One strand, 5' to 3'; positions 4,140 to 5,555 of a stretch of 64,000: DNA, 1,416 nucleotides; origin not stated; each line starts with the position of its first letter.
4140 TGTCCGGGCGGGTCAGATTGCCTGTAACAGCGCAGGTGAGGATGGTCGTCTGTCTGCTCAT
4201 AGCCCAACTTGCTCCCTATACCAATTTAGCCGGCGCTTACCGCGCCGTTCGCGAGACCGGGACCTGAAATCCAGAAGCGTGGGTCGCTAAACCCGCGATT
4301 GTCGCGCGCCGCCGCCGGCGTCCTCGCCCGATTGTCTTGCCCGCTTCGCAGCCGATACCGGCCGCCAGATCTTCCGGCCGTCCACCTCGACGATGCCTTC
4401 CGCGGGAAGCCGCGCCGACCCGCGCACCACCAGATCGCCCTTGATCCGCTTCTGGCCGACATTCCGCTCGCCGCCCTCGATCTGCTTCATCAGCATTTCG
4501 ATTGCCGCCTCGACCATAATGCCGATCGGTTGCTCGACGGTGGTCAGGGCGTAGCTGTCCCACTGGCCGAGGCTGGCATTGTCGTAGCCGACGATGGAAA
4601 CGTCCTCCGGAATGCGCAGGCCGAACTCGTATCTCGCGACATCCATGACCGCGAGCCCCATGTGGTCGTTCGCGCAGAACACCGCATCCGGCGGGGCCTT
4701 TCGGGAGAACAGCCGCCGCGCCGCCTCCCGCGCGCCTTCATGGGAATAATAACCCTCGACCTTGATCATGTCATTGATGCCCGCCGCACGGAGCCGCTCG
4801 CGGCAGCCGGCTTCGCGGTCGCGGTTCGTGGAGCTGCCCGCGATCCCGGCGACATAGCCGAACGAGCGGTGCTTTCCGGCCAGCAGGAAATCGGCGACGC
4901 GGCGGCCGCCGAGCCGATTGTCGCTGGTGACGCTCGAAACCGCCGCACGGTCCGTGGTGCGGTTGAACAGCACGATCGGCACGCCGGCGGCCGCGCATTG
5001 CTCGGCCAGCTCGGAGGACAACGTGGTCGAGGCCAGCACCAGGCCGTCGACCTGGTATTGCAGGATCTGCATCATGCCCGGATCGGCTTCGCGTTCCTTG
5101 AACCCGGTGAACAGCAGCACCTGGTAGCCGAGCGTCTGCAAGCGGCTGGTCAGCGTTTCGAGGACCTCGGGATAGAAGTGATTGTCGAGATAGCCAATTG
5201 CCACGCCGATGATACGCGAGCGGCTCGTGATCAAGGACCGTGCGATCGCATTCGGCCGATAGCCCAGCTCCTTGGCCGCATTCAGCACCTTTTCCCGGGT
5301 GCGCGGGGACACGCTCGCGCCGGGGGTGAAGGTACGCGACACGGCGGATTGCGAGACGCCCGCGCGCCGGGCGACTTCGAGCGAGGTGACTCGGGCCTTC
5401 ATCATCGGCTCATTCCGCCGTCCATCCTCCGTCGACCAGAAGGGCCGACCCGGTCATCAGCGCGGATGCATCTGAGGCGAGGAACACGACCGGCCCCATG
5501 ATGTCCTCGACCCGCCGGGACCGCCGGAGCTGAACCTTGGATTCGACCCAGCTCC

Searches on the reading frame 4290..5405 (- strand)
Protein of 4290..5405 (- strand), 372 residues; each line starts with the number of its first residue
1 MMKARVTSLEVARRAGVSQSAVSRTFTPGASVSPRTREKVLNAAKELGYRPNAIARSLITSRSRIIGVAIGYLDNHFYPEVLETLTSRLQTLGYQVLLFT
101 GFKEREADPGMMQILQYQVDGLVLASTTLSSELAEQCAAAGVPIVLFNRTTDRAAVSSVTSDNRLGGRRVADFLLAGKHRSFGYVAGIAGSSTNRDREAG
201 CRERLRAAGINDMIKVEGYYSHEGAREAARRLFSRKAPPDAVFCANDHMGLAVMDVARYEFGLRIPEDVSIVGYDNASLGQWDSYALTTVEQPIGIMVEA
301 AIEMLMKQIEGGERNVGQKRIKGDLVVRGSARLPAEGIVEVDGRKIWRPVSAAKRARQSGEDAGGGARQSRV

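Call 23: search_protein_families(library=pfam, proteins=[window:4290-5405:-])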
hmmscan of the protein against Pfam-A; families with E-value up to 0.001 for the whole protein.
window:4290-5405:- (372 aa): 4 families
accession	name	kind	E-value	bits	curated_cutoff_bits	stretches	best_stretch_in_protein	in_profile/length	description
PF13377.12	Peripla_BP_3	-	1.7e-28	100.2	26.5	1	171-330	1-166/167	Periplasmic binding protein-like domain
PF00532.27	Peripla_BP_1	-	2.3e-22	80.2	22.2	1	66-313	4-265/281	Periplasmic binding proteins and sugar binding domain of LacI family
PF13407.12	Peripla_BP_4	-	6.4e-20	72.2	35.1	1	66-312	1-257/258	Periplasmic binding protein domain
PF00356.27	LacI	-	3.1e-13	49.7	27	1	10-52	4-46/46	Bacterial regulatory proteins, lacI family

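Call 46: search_dna_similar(query=window:4290-5405:-, collection=plasmids, mode=protein, max_rows=25)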
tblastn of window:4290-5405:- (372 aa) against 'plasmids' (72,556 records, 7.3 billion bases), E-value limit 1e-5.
In 1 record(s) the limit of 40 matching pieces per record was reached: places in those records are undercounted.
Records with a match: 4716; places in all: 10712; records where one place covers at least 80% of the query: 4251.
Best place of each record, by identity: <60% 4716.
By first word of the organism name: Klebsiella 1252; Rhizobium 482; Enterococcus 384; Escherichia 333; Agrobacterium 173; Sinorhizobium 164; Pantoea 161; Ralstonia 137; Enterobacter 136; Bacillus 107; and 246 more.
By predicted mobility (MOB-suite, as given by PLSDB): non-mobilizable 2115; conjugative 1972; mobilizable 629.
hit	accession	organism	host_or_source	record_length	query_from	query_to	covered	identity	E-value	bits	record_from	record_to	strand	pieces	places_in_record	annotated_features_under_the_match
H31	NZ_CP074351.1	Pantoea dispersa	tissue sample,leaves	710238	4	349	93%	56.1%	5e-121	392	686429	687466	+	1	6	LacI family DNA-binding transcriptional regulator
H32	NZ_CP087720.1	Roseomonas sp. OT10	single cell,human skin swab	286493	5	334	89%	56.1%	2e-104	344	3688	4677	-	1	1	LacI family DNA-binding transcriptional regulator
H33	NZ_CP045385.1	Ruegeria sp. THAF33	pure culture,Surface of a polyethylene ...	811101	1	334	90%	54.3%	7e-107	351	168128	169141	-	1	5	LacI family DNA-binding transcriptional regulator | SDR family oxidoreductase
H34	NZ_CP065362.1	Ruegeria sp. SCSIO 43209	Galaxea fascicularis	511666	1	357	96%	50.6%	3e-106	349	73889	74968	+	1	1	LacI family DNA-binding transcriptional regulator | nuclear transport factor 2 family protein | SDR family oxidoreductase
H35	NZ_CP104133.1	Sinorhizobium sp. K101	Phaseolus vulgaris,cell ...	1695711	1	336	90%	53.7%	1e-105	348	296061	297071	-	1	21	none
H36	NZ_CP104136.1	Sinorhizobium sp. C101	Phaseolus vulgaris,cell ...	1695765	1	336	90%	53.7%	1e-105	348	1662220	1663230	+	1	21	record has no annotation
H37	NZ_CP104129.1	Sinorhizobium sp. M103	Phaseolus vulgaris,cell ...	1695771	1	336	90%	53.7%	1e-105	348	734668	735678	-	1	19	none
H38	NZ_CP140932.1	Sinorhizobium medicae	Medicago lupulina,whole organism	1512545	1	335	90%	53.6%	5e-105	346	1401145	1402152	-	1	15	none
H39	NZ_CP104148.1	Sinorhizobium medicae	Trigonella foenum-graecum,cell culture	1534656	1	335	90%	53.6%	5e-105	346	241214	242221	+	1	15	none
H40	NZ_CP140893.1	Sinorhizobium medicae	Medicago lupulina,whole organism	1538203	1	335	90%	53.6%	5e-105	346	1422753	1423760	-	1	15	none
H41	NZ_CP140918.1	Sinorhizobium medicae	Medicago lupulina,whole organism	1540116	1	335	90%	53.6%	5e-105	346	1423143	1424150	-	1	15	none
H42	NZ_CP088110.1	Sinorhizobium medicae WSM1115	cell culture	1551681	1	335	90%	53.6%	5e-105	346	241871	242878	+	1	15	none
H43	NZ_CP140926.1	Sinorhizobium medicae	Medicago lupulina,whole organism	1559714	1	335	90%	53.6%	5e-105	346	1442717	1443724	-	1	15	none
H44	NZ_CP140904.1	Sinorhizobium medicae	Medicago lupulina,whole organism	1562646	1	335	90%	53.6%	5e-105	346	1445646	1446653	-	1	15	none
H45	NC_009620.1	Sinorhizobium medicae WSM419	-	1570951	1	335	90%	53.6%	5e-105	346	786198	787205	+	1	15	none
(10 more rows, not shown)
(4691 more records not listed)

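Call 61: find_homologous_proteins(query=window:4290-5405:-, max_evalue=1e-60)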
Query window:4290-5405:- (372 aa): 6831 proteins with E <= 1e-60 among 8000 candidates; the best 120 are listed.
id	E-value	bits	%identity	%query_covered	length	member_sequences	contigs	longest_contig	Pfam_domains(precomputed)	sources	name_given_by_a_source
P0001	6.4e-238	806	100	100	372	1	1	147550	PF13377.13,PF00532.28,PF00356.28,PF13407.13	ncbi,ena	-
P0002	1.8e-182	624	79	97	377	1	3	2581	PF13377.13,PF00532.28,PF00356.28,PF13407.13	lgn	-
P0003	1.6e-179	614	76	99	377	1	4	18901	PF13377.13,PF00532.28,PF00356.28,PF13407.13,PF13458.13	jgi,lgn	-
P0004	2.5e-177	607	76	99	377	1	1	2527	PF13377.13,PF00532.28,PF00356.28,PF13407.13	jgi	jgi:DNA-binding LacI/PurR family transcriptional regulator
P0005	1.8e-176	604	80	94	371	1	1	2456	PF13377.13,PF00532.28,PF00356.28,PF13407.13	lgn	-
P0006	6.5e-154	530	71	93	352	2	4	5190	PF13377.13,PF00532.28,PF00356.28,PF13407.13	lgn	-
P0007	6.0e-152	524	69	94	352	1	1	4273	PF13377.13,PF00532.28,PF00356.28,PF13407.13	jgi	jgi:DNA-binding LacI/PurR family transcriptional regulator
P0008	4.1e-151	521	70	92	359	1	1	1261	PF13377.13,PF00532.28,PF00356.28,PF13407.13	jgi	jgi:LacI family transcriptional regulator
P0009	8.1e-150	517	70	94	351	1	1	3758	PF13377.13,PF00532.28,PF00356.28,PF13407.13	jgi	-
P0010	1.3e-148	513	68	93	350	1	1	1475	PF13377.13,PF00532.28,PF00356.28,PF13407.13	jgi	jgi:DNA-binding LacI/PurR family transcriptional regulator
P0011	3.5e-144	498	66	97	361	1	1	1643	PF13377.13,PF00532.28,PF00356.28,PF13407.13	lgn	-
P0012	8.9e-140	484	64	93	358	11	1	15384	PF13377.13,PF00532.28,PF00356.28,PF13407.13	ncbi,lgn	-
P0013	1.2e-136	473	63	93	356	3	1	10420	PF13377.13,PF00532.28,PF00356.28,PF13407.13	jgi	jgi:DNA-binding LacI/PurR family transcriptional regulator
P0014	1.4e-135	470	63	93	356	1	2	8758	PF13377.13,PF00532.28,PF00356.28,PF13407.13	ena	-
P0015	2.0e-135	469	64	92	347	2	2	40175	PF13377.13,PF00532.28,PF00356.28,PF13407.13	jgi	jgi:Transcriptional regulators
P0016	4.6e-135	468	64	93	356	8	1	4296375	PF13377.13,PF00532.28,PF00356.28,PF13407.13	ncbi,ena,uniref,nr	ncbi:LacI family DNA-binding transcriptional regulator [Devosia salina]|uniref:LacI family DNA-bindi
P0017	4.8e-135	468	63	93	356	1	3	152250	PF13377.13,PF00532.28,PF00356.28,PF13407.13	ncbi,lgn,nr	ncbi:MAG: LacI family DNA-binding transcriptional regulator [Devosia sp.]|nr:LacI family DNA-binding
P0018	5.0e-135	468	63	94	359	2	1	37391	PF13377.13,PF00532.28,PF00356.28,PF13407.13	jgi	jgi:DNA-binding LacI/PurR family transcriptional regulator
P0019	1.0e-134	467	62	94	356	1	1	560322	PF13377.13,PF00532.28,PF00356.28,PF13407.13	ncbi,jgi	jgi:DNA-binding LacI/PurR family transcriptional regulator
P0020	1.1e-134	467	63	94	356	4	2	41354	PF13377.13,PF00532.28,PF00356.28,PF13407.13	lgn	-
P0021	1.6e-134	466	62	93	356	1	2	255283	PF13377.13,PF00532.28,PF00356.28,PF13407.13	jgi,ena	-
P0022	2.5e-134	466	63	93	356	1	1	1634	PF13377.13,PF00532.28,PF00356.28,PF13407.13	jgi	jgi:DNA-binding LacI/PurR family transcriptional regulator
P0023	2.7e-134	466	61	94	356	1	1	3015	PF13377.13,PF00532.28,PF00356.28,PF13407.13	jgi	jgi:DNA-binding LacI/PurR family transcriptional regulator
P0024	4.6e-134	465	61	94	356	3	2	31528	PF13377.13,PF00532.28,PF00356.28,PF13407.13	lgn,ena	-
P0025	4.9e-134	465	63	93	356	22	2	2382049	PF13377.13,PF00532.28,PF00356.28,PF13407.13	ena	-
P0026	5.0e-134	465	61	93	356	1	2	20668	PF13377.13,PF00532.28,PF00356.28,PF13407.13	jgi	jgi:DNA-binding LacI/PurR family transcriptional regulator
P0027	5.1e-134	465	62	94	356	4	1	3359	PF13377.13,PF00532.28,PF00356.28,PF13407.13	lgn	-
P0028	6.4e-134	464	61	94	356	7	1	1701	PF13377.13,PF00532.28,PF00356.28,PF13407.13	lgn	-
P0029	6.8e-134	464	61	93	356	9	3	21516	PF13377.13,PF00532.28,PF00356.28,PF13407.13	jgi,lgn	jgi:DNA-binding LacI/PurR family transcriptional regulator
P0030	7.1e-134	464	63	94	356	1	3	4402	PF13377.13,PF00532.28,PF00356.28,PF13407.13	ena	-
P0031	7.6e-134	464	61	94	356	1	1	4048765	PF13377.13,PF00532.28,PF00356.28,PF13407.13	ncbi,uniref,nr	ncbi:LacI family DNA-binding transcriptional regulator [Devosia beringensis]|uniref:LacI family DNA-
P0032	8.4e-134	464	62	93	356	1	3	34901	PF13377.13,PF00532.28,PF00356.28,PF13407.13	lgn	-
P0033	8.6e-134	464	62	93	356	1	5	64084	PF13377.13,PF00532.28,PF00356.28,PF13407.13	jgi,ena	-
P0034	1.0e-133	464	63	93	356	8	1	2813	PF13377.13,PF00532.28,PF00356.28,PF13407.13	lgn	-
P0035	1.0e-133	464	62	93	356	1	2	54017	PF13377.13,PF00532.28,PF00356.28,PF13407.13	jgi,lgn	-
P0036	1.1e-133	464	61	93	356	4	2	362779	PF13377.13,PF00532.28,PF00356.28,PF13407.13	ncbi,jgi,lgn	jgi:DNA-binding LacI/PurR family transcriptional regulator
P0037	1.1e-133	464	62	94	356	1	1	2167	PF13377.13,PF00532.28,PF00356.28,PF13407.13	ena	-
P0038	1.3e-133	464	63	93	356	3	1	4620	PF13377.13,PF00532.28,PF00356.28,PF13407.13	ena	-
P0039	1.3e-133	463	62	93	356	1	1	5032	PF13377.13,PF00532.28,PF00356.28,PF13407.13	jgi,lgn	-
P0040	1.4e-133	463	62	94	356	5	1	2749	PF13377.13,PF00532.28,PF00356.28,PF13407.13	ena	-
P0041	1.4e-133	463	62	93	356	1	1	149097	PF13377.13,PF00532.28,PF00356.28,PF13407.13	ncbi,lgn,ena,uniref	ncbi:LacI family DNA-binding transcriptional regulator [uncultured Devosia sp.]|uniref:LacI family D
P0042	1.5e-133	463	63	92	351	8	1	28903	PF13377.13,PF00532.28,PF00356.28,PF13407.13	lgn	-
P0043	1.5e-133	463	61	93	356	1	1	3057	PF13377.13,PF00532.28,PF00356.28,PF13407.13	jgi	jgi:DNA-binding LacI/PurR family transcriptional regulator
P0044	1.6e-133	463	62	93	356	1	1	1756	PF13377.13,PF00532.28,PF00356.28,PF13407.13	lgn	-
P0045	1.8e-133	463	63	93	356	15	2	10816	PF13377.13,PF00532.28,PF00356.28,PF13407.13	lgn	-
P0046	2.7e-133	462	62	92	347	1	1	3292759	PF13377.13,PF00532.28,PF00356.28,PF13407.13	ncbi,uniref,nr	ncbi:LacI family DNA-binding transcriptional regulator [Devosia sp. YIM 151766]|uniref:LacI family D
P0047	2.7e-133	462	62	93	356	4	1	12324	PF13377.13,PF00532.28,PF00356.28,PF13407.13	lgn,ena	-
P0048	2.7e-133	462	62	94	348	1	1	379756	PF13377.13,PF00532.28,PF00356.28,PF13407.13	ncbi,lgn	-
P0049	3.3e-133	462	62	93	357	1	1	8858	PF13377.13,PF00532.28,PF00356.28,PF13407.13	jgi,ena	-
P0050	4.3e-133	462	62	93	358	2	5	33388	PF13377.13,PF00532.28,PF00356.28,PF13407.13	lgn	-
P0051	4.5e-133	462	62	93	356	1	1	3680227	PF13377.13,PF00532.28,PF00356.28,PF13407.13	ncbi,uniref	ncbi:LacI family DNA-binding transcriptional regulator [Devosia sp. Naph2]|uniref:LacI family DNA-bi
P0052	4.7e-133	462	62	93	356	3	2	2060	PF13377.13,PF00532.28,PF00356.28,PF13407.13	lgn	-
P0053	4.8e-133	462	63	93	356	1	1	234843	PF13377.13,PF00532.28,PF00356.28,PF13407.13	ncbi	ncbi:LacI family DNA-binding transcriptional regulator [Devosia sp. CAU 1758]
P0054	5.1e-133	462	61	93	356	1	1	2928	PF13377.13,PF00532.28,PF00356.28,PF13407.13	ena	-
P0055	6.2e-133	461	62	93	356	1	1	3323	PF13377.13,PF00532.28,PF00356.28,PF13407.13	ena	-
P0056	6.9e-133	461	61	93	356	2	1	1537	PF13377.13,PF00532.28,PF00356.28,PF13407.13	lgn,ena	-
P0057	7.2e-133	461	61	93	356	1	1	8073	PF13377.13,PF00532.28,PF00356.28,PF13407.13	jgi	jgi:DNA-binding LacI/PurR family transcriptional regulator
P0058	7.8e-133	461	61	94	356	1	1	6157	PF13377.13,PF00532.28,PF00356.28,PF13407.13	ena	-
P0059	8.4e-133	461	61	94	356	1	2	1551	PF13377.13,PF00532.28,PF00356.28,PF13407.13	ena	-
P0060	8.6e-133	461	62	94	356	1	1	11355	PF13377.13,PF00532.28,PF00356.28,PF13407.13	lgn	-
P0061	9.5e-133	461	62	93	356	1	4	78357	PF13377.13,PF00532.28,PF00356.28,PF13407.13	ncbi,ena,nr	ncbi:MAG: LacI family transcriptional regulator [Pelagibacterium sp. SCN 64-44]|nr:MAG: LacI family 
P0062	1.1e-132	460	62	93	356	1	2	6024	PF13377.13,PF00532.28,PF00356.28,PF13407.13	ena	-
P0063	1.1e-132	460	62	93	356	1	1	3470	PF13377.13,PF00532.28,PF00356.28,PF13407.13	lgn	-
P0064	1.1e-132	460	62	94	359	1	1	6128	PF13377.13,PF00532.28,PF00356.28,PF13407.13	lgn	-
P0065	1.4e-132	460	62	93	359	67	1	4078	PF13377.13,PF00532.28,PF00356.28,PF13407.13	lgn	-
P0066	1.6e-132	460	61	94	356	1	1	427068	PF13377.13,PF00532.28,PF00356.28,PF13407.13,PF13458.13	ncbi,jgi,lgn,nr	ncbi:MAG TPA: LacI family DNA-binding transcriptional regulator [Devosia sp.]|jgi:DNA-binding LacI/P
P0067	1.6e-132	460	61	94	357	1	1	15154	PF13377.13,PF00532.28,PF00356.28,PF13407.13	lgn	-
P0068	1.6e-132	460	63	93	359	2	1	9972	PF13377.13,PF00532.28,PF00356.28,PF13407.13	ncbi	-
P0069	1.8e-132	460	62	94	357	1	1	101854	PF13377.13,PF00532.28,PF00356.28,PF13407.13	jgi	-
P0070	1.8e-132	460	61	93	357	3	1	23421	PF13377.13,PF00532.28,PF00356.28,PF13407.13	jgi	-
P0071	1.9e-132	460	62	92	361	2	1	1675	PF13377.13,PF00532.28,PF00356.28,PF13407.13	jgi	jgi:DNA-binding LacI/PurR family transcriptional regulator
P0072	1.9e-132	460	61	94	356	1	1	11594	PF13377.13,PF00532.28,PF00356.28,PF13407.13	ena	-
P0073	1.9e-132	460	62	93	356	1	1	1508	PF13377.13,PF00532.28,PF00356.28,PF13407.13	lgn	-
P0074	2.0e-132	460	64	94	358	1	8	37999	PF13377.13,PF00532.28,PF00356.28,PF13407.13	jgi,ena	jgi:DNA-binding LacI/PurR family transcriptional regulator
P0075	2.2e-132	459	61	93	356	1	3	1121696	PF13377.13,PF00532.28,PF00356.28,PF13407.13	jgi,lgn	jgi:DNA-binding LacI/PurR family transcriptional regulator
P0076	2.8e-132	459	60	93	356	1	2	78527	PF13377.13,PF00532.28,PF00356.28,PF13407.13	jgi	jgi:DNA-binding LacI/PurR family transcriptional regulator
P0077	3.3e-132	459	61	93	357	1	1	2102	PF13377.13,PF00532.28,PF00356.28,PF13407.13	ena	-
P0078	3.4e-132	459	62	93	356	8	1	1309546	PF13377.13,PF00532.28,PF00356.28,PF13407.13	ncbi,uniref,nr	ncbi:LacI family DNA-binding transcriptional regulator [Devosia chinhatensis]|uniref:LacI family tra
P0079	3.6e-132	459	61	93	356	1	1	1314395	PF13377.13,PF00532.28,PF00356.28,PF13407.13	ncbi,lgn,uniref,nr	ncbi:transcriptional regulator, LacI family [Devosia sp. YR412]|uniref:LacI family DNA-binding trans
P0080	3.8e-132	459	62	93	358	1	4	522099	PF13377.13,PF00532.28,PF00356.28,PF13407.13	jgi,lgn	-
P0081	3.9e-132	459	61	93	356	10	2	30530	PF13377.13,PF00532.28,PF00356.28,PF13407.13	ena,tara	tara:strand:+ start:5281 stop:6351 length:1071 start_codon:yes stop_codon:yes gene_type:complete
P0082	4.4e-132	458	61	93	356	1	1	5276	PF13377.13,PF00532.28,PF00356.28,PF13407.13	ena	-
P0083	4.9e-132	458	62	93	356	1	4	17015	PF13377.13,PF00532.28,PF00356.28,PF13407.13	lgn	-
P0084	4.9e-132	458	63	93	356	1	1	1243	PF13377.13,PF00532.28,PF00356.28,PF13407.13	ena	-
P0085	5.0e-132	458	62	93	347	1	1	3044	PF13377.13,PF00532.28,PF00356.28,PF13407.13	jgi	jgi:DNA-binding LacI/PurR family transcriptional regulator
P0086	5.0e-132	458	62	92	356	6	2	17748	PF13377.13,PF00532.28,PF00356.28,PF13407.13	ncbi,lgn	-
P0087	5.1e-132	458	62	93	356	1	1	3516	PF13377.13,PF00532.28,PF00356.28,PF13407.13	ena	-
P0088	5.6e-132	458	61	93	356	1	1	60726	PF13377.13,PF00532.28,PF00356.28,PF13407.13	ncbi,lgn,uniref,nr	ncbi:LacI family DNA-binding transcriptional regulator [Devosia sp. BK]|uniref:LacI family DNA-bindi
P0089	5.7e-132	458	62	93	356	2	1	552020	PF13377.13,PF00532.28,PF00356.28,PF13407.13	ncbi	-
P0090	5.7e-132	458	61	94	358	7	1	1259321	PF13377.13,PF00532.28,PF00356.28,PF13407.13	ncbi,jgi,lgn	jgi:DNA-binding LacI/PurR family transcriptional regulator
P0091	5.8e-132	458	61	93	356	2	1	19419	PF13377.13,PF00532.28,PF00356.28,PF13407.13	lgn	-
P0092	6.0e-132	458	62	93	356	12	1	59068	PF13377.13,PF00532.28,PF00356.28,PF13407.13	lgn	-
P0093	6.1e-132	458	62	94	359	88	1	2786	PF13377.13,PF00532.28,PF00356.28,PF13407.13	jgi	jgi:DNA-binding LacI/PurR family transcriptional regulator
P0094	7.0e-132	458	61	94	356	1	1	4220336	PF13377.13,PF00532.28,PF00356.28,PF13407.13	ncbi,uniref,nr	ncbi:LacI family DNA-binding transcriptional regulator [Devosia sp. SL43]|uniref:LacI family DNA-bin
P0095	7.1e-132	458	63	94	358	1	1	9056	PF13377.13,PF00532.28,PF00356.28,PF13407.13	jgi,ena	-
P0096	7.2e-132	458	61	93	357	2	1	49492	PF13377.13,PF00532.28,PF00356.28,PF13407.13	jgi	-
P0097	7.6e-132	458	61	93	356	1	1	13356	PF13377.13,PF00532.28,PF00356.28,PF13407.13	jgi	-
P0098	8.3e-132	458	61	94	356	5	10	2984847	PF13377.13,PF00532.28,PF00356.28,PF13407.13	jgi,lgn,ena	jgi:DNA-binding LacI/PurR family transcriptional regulator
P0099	8.9e-132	457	61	93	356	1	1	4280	PF13377.13,PF00532.28,PF00356.28,PF13407.13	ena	-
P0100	9.0e-132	457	61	94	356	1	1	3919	PF13377.13,PF00532.28,PF00356.28,PF13407.13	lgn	-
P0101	9.6e-132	457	62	93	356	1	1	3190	PF13377.13,PF00532.28,PF00356.28,PF13407.13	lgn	-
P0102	9.8e-132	457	61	93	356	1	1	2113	PF13377.13,PF00532.28,PF00356.28,PF13407.13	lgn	-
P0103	1.0e-131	457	61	93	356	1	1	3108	PF13377.13,PF00532.28,PF00356.28,PF13407.13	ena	-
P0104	1.0e-131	457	63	93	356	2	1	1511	PF13377.13,PF00532.28,PF00356.28,PF13407.13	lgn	-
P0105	1.1e-131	457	62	93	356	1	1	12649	PF13377.13,PF00532.28,PF00356.28,PF13407.13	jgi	jgi:DNA-binding LacI/PurR family transcriptional regulator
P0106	1.1e-131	457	60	94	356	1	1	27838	PF13377.13,PF00532.28,PF00356.28,PF13407.13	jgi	jgi:DNA-binding LacI/PurR family transcriptional regulator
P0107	1.1e-131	457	61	93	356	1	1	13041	PF13377.13,PF00532.28,PF00356.28,PF13407.13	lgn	-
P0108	1.2e-131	457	63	94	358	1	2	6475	PF13377.13,PF00532.28,PF00356.28,PF13407.13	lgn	-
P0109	1.2e-131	457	62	94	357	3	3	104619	PF13377.13,PF00532.28,PF00356.28,PF13407.13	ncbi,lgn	-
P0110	1.3e-131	457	62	93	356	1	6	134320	PF13377.13,PF00532.28,PF00356.28,PF13407.13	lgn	-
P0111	1.5e-131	457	61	93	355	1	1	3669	PF13377.13,PF00532.28,PF00356.28,PF13407.13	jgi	jgi:DNA-binding LacI/PurR family transcriptional regulator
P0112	1.5e-131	457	61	93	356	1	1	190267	PF13377.13,PF00532.28,PF00356.28,PF13407.13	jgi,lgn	jgi:DNA-binding LacI/PurR family transcriptional regulator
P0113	1.6e-131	457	61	93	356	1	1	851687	PF13377.13,PF00532.28,PF00356.28,PF13407.13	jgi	jgi:DNA-binding LacI/PurR family transcriptional regulator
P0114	1.6e-131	457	62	93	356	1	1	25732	PF13377.13,PF00532.28,PF00356.28,PF13407.13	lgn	-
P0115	1.7e-131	457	61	93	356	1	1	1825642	PF13377.13,PF00532.28,PF00356.28,PF13407.13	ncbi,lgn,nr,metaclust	ncbi:LacI family transcriptional regulator [Devosia sp. Root685]|nr:LacI family transcriptional regu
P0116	1.9e-131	456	61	93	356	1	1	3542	PF13377.13,PF00532.28,PF00356.28,PF13407.13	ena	-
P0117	2.0e-131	456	63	93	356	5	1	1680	PF13377.13,PF00532.28,PF00356.28,PF13407.13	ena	-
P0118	2.0e-131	456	62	93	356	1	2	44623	PF13377.13,PF00532.28,PF00356.28,PF13407.13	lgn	-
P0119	2.2e-131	456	60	94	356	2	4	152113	PF13377.13,PF00532.28,PF00356.28,PF13407.13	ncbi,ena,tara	tara:strand:- start:1938 stop:3008 length:1071 start_codon:yes stop_codon:yes gene_type:complete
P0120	2.4e-131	456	61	93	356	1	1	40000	PF13377.13,PF00532.28,PF00356.28,PF13407.13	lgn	-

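Call 62: find_encoding_contigs(protein=P0001, flank=3000, max_places=3)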
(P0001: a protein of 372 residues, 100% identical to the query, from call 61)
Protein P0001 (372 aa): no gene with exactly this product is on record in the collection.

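Call 63: find_encoding_contigs(protein=P0003, flank=10000, max_places=4)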
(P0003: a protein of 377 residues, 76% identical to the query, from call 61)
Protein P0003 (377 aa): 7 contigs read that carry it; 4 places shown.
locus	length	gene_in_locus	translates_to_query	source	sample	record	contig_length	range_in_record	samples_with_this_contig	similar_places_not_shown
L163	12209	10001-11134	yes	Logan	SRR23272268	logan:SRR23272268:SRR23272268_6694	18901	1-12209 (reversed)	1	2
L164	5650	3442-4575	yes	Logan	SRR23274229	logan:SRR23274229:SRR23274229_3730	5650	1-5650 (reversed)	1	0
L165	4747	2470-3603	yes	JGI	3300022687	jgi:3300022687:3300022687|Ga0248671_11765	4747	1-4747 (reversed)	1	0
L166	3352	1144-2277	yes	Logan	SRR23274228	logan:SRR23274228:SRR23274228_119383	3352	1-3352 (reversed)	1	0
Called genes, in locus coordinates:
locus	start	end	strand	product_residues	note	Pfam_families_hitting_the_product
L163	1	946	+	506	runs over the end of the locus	PF00884:Sulfatase, PF16347:SGSH_C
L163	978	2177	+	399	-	PF03480:DctP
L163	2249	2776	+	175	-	PF04290:DctQ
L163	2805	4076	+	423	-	PF06808:DctM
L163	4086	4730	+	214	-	PF00106:adh_short, PF02254:TrkA_N (weak), PF08659:KR (weak), PF13561:adh_short_C2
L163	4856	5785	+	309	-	PF03446:NAD_binding_2, PF03807:F420_oxidored (weak), PF14833:NAD_binding_11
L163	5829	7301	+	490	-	PF00682:HMGL-like, PF02436:PYC_OADA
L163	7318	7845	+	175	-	PF25997:BSH_YhbJ (faint), PF00364:Biotin_lipoyl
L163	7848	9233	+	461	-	PF00289:Biotin_carb_N, PF02786:CPSase_L_D2, PF07478:Dala_Dala_lig_C, PF02785:Biotin_carb_C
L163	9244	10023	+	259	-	PF23441:SDR, PF00106:adh_short, PF08659:KR, PF13561:adh_short_C2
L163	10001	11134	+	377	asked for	PF00356:LacI, PF00532:Peripla_BP_1, PF13407:Peripla_BP_4, PF13458:Peripla_BP_6 (weak), PF13377:Peripla_BP_3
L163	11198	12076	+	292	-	PF05853:BKACE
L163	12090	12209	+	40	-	?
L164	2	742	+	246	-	?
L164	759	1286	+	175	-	PF25997:BSH_YhbJ (faint), PF00364:Biotin_lipoyl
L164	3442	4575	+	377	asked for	PF00356:LacI, PF00532:Peripla_BP_1, PF13407:Peripla_BP_4, PF13458:Peripla_BP_6 (weak), PF13377:Peripla_BP_3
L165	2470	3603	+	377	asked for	PF00356:LacI, PF00532:Peripla_BP_1, PF13407:Peripla_BP_4, PF13458:Peripla_BP_6 (weak), PF13377:Peripla_BP_3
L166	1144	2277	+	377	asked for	PF00356:LacI, PF00532:Peripla_BP_1, PF13407:Peripla_BP_4, PF13458:Peripla_BP_6 (weak), PF13377:Peripla_BP_3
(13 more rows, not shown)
